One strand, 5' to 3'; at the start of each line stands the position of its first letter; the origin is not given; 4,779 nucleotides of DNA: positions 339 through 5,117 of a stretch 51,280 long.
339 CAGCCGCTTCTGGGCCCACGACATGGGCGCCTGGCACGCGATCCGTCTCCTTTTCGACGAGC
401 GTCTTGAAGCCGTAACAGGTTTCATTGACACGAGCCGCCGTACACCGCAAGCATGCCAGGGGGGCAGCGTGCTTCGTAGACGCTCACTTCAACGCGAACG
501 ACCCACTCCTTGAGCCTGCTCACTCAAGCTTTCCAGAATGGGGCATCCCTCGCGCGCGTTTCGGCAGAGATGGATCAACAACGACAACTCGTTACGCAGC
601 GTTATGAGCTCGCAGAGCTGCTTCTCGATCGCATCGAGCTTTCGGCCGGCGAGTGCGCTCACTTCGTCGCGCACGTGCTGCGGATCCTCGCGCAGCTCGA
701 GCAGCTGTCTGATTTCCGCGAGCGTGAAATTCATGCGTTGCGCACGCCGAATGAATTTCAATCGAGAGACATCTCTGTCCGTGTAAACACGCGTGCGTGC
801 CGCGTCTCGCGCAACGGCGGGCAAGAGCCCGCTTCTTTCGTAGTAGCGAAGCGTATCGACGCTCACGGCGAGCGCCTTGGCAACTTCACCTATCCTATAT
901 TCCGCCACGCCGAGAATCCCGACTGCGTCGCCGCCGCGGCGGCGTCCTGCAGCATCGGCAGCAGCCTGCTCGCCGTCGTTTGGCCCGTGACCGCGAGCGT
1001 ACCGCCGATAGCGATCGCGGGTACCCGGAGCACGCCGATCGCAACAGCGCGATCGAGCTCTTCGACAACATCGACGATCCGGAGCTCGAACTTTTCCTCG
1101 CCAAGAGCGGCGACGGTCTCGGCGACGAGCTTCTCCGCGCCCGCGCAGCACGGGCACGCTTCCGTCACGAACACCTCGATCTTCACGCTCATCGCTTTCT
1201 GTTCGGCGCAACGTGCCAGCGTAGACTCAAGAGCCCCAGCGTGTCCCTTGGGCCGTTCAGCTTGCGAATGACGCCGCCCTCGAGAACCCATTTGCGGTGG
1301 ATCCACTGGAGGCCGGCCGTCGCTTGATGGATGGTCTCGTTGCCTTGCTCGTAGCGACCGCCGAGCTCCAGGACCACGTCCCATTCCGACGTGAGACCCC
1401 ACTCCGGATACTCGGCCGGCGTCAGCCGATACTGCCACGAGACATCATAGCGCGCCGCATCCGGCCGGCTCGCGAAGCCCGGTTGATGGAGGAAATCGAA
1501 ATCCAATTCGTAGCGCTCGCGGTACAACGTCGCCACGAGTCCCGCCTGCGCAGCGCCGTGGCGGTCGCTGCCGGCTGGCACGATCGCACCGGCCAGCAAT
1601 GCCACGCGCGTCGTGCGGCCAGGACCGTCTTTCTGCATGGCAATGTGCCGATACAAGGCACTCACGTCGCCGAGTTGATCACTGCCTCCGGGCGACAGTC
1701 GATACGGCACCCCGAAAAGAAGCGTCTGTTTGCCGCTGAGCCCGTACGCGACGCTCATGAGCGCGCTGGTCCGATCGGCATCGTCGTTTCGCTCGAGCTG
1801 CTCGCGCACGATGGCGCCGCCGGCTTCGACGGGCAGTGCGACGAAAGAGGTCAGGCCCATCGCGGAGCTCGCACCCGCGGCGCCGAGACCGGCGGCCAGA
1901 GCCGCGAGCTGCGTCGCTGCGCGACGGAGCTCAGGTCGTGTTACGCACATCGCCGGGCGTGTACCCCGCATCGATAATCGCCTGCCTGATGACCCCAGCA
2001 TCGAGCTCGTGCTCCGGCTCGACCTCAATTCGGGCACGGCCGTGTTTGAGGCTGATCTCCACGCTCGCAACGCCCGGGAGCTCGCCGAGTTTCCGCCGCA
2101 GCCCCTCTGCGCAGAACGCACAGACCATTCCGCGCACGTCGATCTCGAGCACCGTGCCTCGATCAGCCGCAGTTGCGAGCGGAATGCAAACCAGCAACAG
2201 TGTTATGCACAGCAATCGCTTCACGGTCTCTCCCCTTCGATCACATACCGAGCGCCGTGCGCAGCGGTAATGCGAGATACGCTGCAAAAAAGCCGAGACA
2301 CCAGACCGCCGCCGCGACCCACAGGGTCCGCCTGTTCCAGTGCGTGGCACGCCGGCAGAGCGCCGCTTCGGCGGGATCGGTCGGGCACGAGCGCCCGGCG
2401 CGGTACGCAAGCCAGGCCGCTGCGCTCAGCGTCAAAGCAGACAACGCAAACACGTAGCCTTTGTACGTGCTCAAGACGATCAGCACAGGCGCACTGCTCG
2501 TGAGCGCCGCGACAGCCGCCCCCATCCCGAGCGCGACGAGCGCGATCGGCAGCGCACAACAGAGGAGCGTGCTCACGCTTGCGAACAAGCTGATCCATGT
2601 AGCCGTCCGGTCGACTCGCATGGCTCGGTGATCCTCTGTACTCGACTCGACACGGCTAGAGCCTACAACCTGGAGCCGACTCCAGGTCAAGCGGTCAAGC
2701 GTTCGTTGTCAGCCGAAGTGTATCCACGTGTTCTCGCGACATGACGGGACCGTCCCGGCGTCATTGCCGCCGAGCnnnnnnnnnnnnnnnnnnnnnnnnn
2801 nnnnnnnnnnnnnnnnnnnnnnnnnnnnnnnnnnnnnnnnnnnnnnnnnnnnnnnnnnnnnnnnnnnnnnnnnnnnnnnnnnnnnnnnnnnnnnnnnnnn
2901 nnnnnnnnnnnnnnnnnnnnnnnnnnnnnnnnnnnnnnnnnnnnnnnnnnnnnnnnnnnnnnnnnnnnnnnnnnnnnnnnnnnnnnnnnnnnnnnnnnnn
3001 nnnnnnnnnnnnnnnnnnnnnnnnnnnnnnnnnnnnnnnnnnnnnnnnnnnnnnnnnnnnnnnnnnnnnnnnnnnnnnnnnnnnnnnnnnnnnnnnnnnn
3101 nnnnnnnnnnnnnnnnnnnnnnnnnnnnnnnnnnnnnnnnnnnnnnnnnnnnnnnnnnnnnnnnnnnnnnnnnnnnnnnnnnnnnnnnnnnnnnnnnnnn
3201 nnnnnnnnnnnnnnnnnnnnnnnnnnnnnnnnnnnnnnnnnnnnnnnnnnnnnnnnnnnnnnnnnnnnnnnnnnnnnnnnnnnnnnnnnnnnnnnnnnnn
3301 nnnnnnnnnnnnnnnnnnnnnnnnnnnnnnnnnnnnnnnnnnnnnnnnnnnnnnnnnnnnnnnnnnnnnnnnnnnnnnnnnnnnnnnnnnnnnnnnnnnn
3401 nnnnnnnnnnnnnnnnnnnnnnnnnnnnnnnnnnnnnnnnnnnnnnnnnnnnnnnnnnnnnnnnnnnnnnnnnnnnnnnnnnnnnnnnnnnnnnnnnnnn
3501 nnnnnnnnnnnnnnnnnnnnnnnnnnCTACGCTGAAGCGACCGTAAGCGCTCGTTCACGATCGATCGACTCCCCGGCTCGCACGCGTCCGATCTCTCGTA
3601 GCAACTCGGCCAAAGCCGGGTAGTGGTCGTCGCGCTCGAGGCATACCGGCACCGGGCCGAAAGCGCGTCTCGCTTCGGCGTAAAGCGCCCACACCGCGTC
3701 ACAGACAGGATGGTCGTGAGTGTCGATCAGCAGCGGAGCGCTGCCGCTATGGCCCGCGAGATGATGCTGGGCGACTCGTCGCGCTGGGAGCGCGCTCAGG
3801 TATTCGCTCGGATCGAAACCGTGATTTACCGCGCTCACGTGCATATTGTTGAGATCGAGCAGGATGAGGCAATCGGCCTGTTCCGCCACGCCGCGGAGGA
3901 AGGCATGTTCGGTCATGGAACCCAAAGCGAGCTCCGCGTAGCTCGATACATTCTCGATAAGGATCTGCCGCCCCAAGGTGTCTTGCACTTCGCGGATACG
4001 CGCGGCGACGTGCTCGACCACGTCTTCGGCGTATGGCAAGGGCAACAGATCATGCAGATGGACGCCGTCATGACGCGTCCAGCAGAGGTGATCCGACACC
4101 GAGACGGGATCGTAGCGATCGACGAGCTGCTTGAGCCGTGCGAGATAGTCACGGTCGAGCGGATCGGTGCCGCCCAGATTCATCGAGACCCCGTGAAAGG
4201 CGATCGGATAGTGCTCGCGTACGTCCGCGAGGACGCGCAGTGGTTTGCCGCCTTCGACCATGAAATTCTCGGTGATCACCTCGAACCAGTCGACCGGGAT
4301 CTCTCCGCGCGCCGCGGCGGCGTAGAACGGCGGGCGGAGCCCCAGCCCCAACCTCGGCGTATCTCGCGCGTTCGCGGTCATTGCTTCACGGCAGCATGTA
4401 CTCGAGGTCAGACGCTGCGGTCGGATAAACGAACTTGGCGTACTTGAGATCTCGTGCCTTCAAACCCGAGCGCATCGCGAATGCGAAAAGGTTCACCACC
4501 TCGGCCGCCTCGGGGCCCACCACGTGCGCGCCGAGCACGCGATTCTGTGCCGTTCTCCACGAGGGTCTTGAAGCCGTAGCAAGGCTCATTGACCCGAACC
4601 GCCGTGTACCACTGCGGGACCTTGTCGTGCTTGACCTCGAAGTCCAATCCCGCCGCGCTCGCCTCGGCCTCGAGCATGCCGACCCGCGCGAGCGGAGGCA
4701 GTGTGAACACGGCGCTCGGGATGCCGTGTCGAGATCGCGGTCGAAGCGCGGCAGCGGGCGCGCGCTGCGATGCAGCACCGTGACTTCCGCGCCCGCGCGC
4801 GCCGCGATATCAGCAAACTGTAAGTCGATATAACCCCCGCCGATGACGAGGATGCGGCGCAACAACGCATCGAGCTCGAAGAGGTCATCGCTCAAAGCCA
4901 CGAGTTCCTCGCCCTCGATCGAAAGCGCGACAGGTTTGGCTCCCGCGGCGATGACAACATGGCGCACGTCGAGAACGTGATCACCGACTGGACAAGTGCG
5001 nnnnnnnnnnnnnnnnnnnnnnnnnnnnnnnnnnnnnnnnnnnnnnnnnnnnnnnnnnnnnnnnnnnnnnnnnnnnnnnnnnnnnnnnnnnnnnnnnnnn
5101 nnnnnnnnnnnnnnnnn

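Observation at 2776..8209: Mercury-resistance operon reads straight into a bufferin-type RiPP module (6-Cys precursor + DUF692/MNIO + DUF2063)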

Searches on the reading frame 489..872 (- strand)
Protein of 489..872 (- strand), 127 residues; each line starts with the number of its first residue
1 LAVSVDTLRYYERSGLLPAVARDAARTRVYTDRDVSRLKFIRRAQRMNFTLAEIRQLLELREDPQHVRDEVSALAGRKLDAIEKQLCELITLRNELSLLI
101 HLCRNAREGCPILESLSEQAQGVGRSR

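Call 32: search_protein_families(library=ncbifam, proteins=[window:489-872:-], max_evalue=0.001)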
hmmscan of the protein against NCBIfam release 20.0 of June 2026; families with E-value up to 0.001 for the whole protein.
window:489-872:- (127 aa): 14 families
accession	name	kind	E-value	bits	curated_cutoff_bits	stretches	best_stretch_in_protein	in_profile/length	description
TIGR02051.1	MerR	equivalog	3.6e-26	91.9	150.85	1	2-116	10-124/124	mercury resistance transcriptional regulator MerR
TIGR02047.1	CadR-PbrR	equivalog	5.8e-26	91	151.45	1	2-116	11-127/127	Cd(II)/Pb(II)-responsive transcriptional regulator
NF007069.0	PRK09514.1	equivalog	8.7e-26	90.6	143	1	3-122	13-136/141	Zn(2+)-responsive transcriptional regulator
TIGR02044.1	CueR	equivalog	1.4e-24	86.6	147.4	1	3-116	12-126/127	Cu(I)-responsive transcriptional regulator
TIGR02043.1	ZntR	equivalog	1.3e-22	80.3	167.95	1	3-116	13-130/131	Zn(2+)-responsive transcriptional regulator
NF010315.0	PRK13752.1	subfamily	8.5e-21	74.5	261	1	2-121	18-137/144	mercury resistance transcriptional regulator MerR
NF007590.0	PRK10227.1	equivalog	2.5e-14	53.5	244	1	6-118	15-128/135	Cu(I)-responsive transcriptional regulator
NF041849.1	trans_regNmlR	equivalog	3.6e-12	46.4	175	1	2-100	11-109/117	stress response transcriptional regulator NmlR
TIGR01950.1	SoxR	equivalog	1.4e-11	44.3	116.9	1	3-114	13-124/142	redox-sensitive transcriptional activator SoxR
NF047377.1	heat_HspR_dupli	exception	1.5e-11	44.2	300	1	6-89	20-103/214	heat shock protein transcriptional repressor HspR, fused homodimer type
NF047375.1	HeatShock_HspR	equivalog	3.1e-11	43.1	105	1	6-75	18-87/92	heat shock protein transcriptional repressor HspR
NF050798.1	TF_FtsR_Actino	equivalog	1.6e-08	34.9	150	1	3-68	17-82/223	transcriptional regulator FtsR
NF053782.1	ChlnTransRegdde3219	equivalog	3.7e-06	26.6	450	1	3-85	18-98/278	choline utilization transcriptional activator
NF052513.1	TransRegCarH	equivalog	0.0008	18.8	400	1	3-90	18-107/274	HTH-type transcriptional repressor CarH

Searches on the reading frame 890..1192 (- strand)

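Call 32: search_protein_families(library=ncbifam, proteins=[window:890-1192:-], max_evalue=0.001)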
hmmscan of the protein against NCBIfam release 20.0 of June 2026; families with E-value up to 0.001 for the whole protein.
window:890-1192:- (100 aa): 3 families
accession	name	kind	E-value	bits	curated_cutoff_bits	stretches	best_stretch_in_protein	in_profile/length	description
TIGR00411.1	redox_disulf_1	equivalog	4.1e-12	46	92.75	1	3-82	1-79/82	MJ0307 family thioredoxin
TIGR02187.2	PDO_seleno_TRX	equivalog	3.5e-09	36.3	185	1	2-82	129-207/209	protein disulfide oxidoreductase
TIGR00412.2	redox_disulf_2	subfamily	1.7e-07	31.5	62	1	5-73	2-65/75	MTH895/ArsE family thioredoxin-like protein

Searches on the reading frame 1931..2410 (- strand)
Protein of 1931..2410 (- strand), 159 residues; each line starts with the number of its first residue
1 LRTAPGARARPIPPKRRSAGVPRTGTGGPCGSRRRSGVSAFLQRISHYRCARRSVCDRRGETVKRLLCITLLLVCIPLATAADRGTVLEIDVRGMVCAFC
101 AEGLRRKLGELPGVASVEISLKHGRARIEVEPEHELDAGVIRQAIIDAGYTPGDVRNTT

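Call 3: search_protein_families(library=pfam, proteins=[window:1931-2410:-], max_evalue=0.01)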
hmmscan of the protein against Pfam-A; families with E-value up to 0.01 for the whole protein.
window:1931-2410:- (159 aa): 1 family
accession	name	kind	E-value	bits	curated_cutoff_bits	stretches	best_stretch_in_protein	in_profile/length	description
PF00403.32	HMA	-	1.1e-11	45.3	24.8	1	90-151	2-62/62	Heavy-metal-associated domain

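Call 4: search_protein_families(library=ncbifam, proteins=[window:1931-2410:-], max_evalue=0.01)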
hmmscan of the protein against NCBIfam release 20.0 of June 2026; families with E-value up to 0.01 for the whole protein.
window:1931-2410:- (159 aa): 10 families
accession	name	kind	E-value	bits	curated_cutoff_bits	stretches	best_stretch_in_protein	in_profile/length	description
NF033795.1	chaper_CopZ_Bs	exception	5.9e-10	39.2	91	1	90-151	4-64/66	copper chaperone CopZ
NF033794.2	chaper_CopZ_Eh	exception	8.3e-10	38.7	95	1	90-151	4-64/68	copper chaperone CopZ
TIGR00003.1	TIGR00003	subfamily_domain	1.1e-09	38.4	62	1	89-150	3-63/66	copper ion binding protein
NF047957.1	CopZ_AFE_1862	equivalog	1.9e-09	37.8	85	1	89-151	2-60/62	CopZ family metallochaperone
NF041115.1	UxxU_metal_bind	equivalog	2.9e-09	36.9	95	1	89-136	7-54/74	metal-binding (seleno)protein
NF033781.1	chaper_CopP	exception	6.4e-09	35.9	112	1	89-151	3-63/65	copper-binding metallochaperone CopP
NF033556.1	MerTP_fusion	equivalog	6.2e-07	29.2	180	1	86-151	120-184/186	mercuric transport protein MerTP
NF010311.1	PRK13748.1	subfamily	1.4e-06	27.4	600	1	89-151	2-62/560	mercury(II) reductase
TIGR02052.1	MerP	equivalog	5.2e-05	23.7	92.55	1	65-151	3-87/92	mercury resistance system periplasmic binding protein MerP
NF045683.1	MerT_CopZ_Se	exception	0.0016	17.9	375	1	83-151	159-226/235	MerT/CopZ fusion-like heavy metal transport selenoprotein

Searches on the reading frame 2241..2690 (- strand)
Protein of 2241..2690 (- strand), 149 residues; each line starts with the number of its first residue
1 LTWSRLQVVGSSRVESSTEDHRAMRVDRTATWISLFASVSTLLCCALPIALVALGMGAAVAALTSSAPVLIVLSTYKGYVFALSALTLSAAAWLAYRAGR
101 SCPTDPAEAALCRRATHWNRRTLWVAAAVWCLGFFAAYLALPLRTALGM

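Call 3: search_protein_families(library=pfam, proteins=[window:2241-2690:-], max_evalue=0.01)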
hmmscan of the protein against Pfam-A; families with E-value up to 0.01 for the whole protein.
window:2241-2690:- (149 aa): 0 families

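Call 4: search_protein_families(library=ncbifam, proteins=[window:2241-2690:-], max_evalue=0.01)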
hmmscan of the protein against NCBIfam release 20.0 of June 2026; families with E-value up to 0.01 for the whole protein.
window:2241-2690:- (149 aa): 1 family
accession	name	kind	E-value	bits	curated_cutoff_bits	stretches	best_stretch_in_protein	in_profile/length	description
NF010314.2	PRK13751.2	equivalog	0.0024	18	150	1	28-133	8-105/116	mercuric ion transporter MerT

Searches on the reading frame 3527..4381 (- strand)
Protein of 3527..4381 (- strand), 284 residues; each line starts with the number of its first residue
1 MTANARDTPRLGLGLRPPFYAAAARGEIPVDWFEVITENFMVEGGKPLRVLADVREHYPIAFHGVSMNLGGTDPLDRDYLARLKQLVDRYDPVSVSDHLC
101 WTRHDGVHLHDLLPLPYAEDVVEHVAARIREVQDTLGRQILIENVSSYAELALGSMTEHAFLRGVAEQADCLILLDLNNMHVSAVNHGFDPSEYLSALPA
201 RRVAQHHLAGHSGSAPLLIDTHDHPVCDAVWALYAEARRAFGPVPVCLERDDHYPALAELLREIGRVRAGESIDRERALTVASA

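Call 3: search_protein_families(library=pfam, proteins=[window:3527-4381:-], max_evalue=0.01)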
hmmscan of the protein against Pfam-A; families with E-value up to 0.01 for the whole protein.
window:3527-4381:- (284 aa): 1 family
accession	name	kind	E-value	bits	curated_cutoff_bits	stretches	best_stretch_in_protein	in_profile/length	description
PF05114.20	MbnB_TglH_ChrH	-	2.4e-105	352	25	1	11-269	2-260/263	RiPP precursor modification enzyme MbnB/TglH/ChrH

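Call 4: search_protein_families(library=ncbifam, proteins=[window:3527-4381:-], max_evalue=0.01)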
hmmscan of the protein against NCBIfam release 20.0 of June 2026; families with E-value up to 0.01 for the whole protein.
window:3527-4381:- (284 aa): 5 families
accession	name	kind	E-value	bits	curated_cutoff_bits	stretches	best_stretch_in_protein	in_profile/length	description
NF050167.1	MNIO_BufB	equivalog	8.9e-107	356.3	310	1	12-267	2-261/262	MNIO family bufferin maturase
NF003818.2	PRK05409.1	equivalog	1.3e-81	274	360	1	11-269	2-262/264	HvfB family MNIO-type RiPP peptide maturase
NF050151.1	RiPP_MNIO_ApyH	equivalog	1.6e-23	83.3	400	1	6-268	8-277/283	multinuclear non-heme iron-dependent oxidative enzyme ApyH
TIGR04159.2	methbact_MbnB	equivalog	1.8e-21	76.8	325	1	29-254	22-243/261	methanobactin biosynthesis protein MbnB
NF050165.1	MNIO_ChrH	equivalog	1.6e-10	40.6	600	1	77-233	78-239/363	MNIO family chryseobactin maturase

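Call 10: find_encoding_contigs(protein=window:3527-4381:-, flank=10000, max_places=6)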
Protein window:3527-4381:- (284 aa): 1 contig read that carries it; 1 place shown.
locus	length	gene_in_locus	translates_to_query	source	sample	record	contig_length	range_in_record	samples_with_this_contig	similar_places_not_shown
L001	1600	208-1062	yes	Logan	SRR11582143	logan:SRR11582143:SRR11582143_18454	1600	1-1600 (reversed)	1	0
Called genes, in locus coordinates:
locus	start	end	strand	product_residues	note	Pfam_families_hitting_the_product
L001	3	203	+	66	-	?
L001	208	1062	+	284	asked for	PF05114:MbnB_TglH_ChrH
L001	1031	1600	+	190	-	?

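Call 42: search_solved_structures(query=window:3527-4381:-, max_evalue=0.001, show_alignments=2)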
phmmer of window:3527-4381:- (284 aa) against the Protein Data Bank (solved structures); distinct sequences matched with E-value up to 0.001: 8.
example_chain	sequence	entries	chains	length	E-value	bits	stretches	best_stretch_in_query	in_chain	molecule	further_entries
3bww_A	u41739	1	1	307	2e-48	168.5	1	25-213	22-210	Protein of unknown function DUF692/COG3220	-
7fc0_B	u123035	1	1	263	1.4e-14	57.5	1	27-228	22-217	Methanobactin biosynthesis cassette protein MbnB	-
7fc0_E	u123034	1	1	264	1.4e-14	57.5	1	27-228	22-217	Methanobactin biosynthesis cassette protein MbnB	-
8hci_D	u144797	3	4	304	1.3e-13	54.2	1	113-250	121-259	DUF692 family protein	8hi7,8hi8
7tcr_A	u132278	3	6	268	1.9e-12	50.4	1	28-251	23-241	Methanobactin biosynthesis cassette protein MbnB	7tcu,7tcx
7dz9_B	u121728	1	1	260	7.7e-12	48.5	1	30-256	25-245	cpMbnB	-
7dz9_A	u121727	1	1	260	7.7e-12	48.5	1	30-256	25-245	MbnB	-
7tcw_A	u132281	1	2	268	3.1e-11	46.5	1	28-243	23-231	Methanobactin biosynthesis cassette protein MbnB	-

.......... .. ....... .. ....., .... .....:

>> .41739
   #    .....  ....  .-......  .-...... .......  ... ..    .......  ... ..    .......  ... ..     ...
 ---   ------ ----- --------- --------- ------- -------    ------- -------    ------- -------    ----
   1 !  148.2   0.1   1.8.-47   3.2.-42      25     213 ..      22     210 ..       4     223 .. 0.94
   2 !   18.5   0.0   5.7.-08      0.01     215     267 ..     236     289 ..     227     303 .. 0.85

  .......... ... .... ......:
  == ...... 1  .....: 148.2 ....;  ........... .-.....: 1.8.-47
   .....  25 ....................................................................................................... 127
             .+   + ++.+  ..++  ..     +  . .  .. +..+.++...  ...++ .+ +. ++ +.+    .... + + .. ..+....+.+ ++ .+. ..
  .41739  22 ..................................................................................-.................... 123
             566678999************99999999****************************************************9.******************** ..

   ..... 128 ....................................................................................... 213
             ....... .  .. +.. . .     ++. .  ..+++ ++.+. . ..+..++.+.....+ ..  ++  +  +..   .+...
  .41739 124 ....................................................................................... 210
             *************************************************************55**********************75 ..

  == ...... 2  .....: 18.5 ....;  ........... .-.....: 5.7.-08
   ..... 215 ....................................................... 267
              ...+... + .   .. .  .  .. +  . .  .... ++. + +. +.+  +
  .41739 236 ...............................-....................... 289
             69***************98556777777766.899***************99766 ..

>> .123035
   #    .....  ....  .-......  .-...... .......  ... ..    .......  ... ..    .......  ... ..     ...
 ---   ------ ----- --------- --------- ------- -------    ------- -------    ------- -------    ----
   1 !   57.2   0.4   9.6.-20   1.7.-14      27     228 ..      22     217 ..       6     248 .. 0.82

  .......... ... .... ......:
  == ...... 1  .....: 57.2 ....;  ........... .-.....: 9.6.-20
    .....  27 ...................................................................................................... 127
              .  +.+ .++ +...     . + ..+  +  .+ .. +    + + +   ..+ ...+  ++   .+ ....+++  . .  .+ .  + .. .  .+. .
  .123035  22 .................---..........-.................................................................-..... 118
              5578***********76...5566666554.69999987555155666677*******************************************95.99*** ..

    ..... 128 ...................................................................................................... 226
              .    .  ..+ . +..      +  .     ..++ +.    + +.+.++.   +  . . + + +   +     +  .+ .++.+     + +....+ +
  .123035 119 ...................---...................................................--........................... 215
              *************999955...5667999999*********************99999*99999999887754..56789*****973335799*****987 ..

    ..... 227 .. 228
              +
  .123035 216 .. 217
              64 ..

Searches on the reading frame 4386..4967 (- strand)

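Call 3: search_protein_families(library=pfam, proteins=[window:4386-4967:-], max_evalue=0.01)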
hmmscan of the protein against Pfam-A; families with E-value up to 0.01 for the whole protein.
window:4386-4967:- (193 aa): 5 families
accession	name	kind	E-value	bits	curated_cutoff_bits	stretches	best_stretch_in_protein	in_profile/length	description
PF07992.20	Pyr_redox_2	-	6e-15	55.9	26.1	1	2-81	101-187/291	Pyridine nucleotide-disulphide oxidoreductase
PF00070.33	Pyr_redox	-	6.5e-11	43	22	1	38-81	1-44/82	Pyridine nucleotide-disulphide oxidoreductase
PF02852.28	Pyr_redox_dim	-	9.4e-09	35.9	25.3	1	140-188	58-106/110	Pyridine nucleotide-disulphide oxidoreductase, dimerisation domain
PF01262.27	AlaDh_PNT_C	-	5.9e-05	23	23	1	38-73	30-65/214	Alanine dehydrogenase/PNT, C-terminal domain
PF13738.12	Pyr_redox_3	-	0.00083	19.1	30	1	2-69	126-197/305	Pyridine nucleotide-disulphide oxidoreductase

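Call 4: search_protein_families(library=ncbifam, proteins=[window:4386-4967:-], max_evalue=0.01)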
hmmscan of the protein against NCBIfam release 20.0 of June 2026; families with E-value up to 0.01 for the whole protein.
window:4386-4967:- (193 aa): 37 families (the best 25 are shown)
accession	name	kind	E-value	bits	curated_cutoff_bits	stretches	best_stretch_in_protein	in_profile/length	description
TIGR01424.1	gluta_reduc_2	equivalog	6e-26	91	606.05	2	2-81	132-211/446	glutathione-disulfide reductase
NF004776.0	PRK06116.1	equivalog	7.5e-26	91.1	480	2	2-81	133-212/450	glutathione-disulfide reductase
NF004943.0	PRK06292.2-1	equivalog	1.4e-21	76.9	432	2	2-80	133-215/456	dihydrolipoyl dehydrogenase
TIGR01438.1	TGR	subfamily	3.9e-20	72.2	475.85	2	3-79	146-223/485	thioredoxin and glutathione reductase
TIGR02053.1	MerA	equivalog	1.1e-19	70.8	454.45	2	3-79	132-210/465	mercury(II) reductase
TIGR01350.1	lipoamide_DH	equivalog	4.7e-19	68.4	408.8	2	2-79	133-213/461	dihydrolipoyl dehydrogenase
NF005884.0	PRK07846.1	equivalog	1.2e-17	63.8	501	2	3-81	133-213/454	mycothione reductase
TIGR01421.1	gluta_reduc_1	equivalog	5.7e-17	62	556.15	1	2-80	131-210/450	glutathione-disulfide reductase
NF004945.0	PRK06292.2-3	equivalog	6.2e-16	58.4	494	1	3-84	132-219/457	dihydrolipoyl dehydrogenase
NF041853.1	hythiocyan_redase_MerA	equivalog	1.9e-15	56.6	650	1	3-80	124-204/440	hypothiocyanous acid reductase MerA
NF004991.0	PRK06370.1-3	subfamily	4.3e-15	55.2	620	2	2-78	166-244/509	FAD-containing oxidoreductase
TIGR03452.1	mycothione_red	equivalog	2.6e-14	53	635.65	2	3-80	134-213/452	mycothione reductase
TIGR01423.1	trypano_reduc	equivalog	3.7e-14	52.1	738.1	1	2-80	153-234/486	trypanothione-disulfide reductase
NF040477.1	chlor_oxi_RclA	equivalog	1.4e-13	50.3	740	1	4-82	123-204/441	reactive chlorine resistance oxidoreductase RclA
NF004992.0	PRK06370.1-4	equivalog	1.6e-13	49.9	629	1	4-82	136-216/459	FAD-containing oxidoreductase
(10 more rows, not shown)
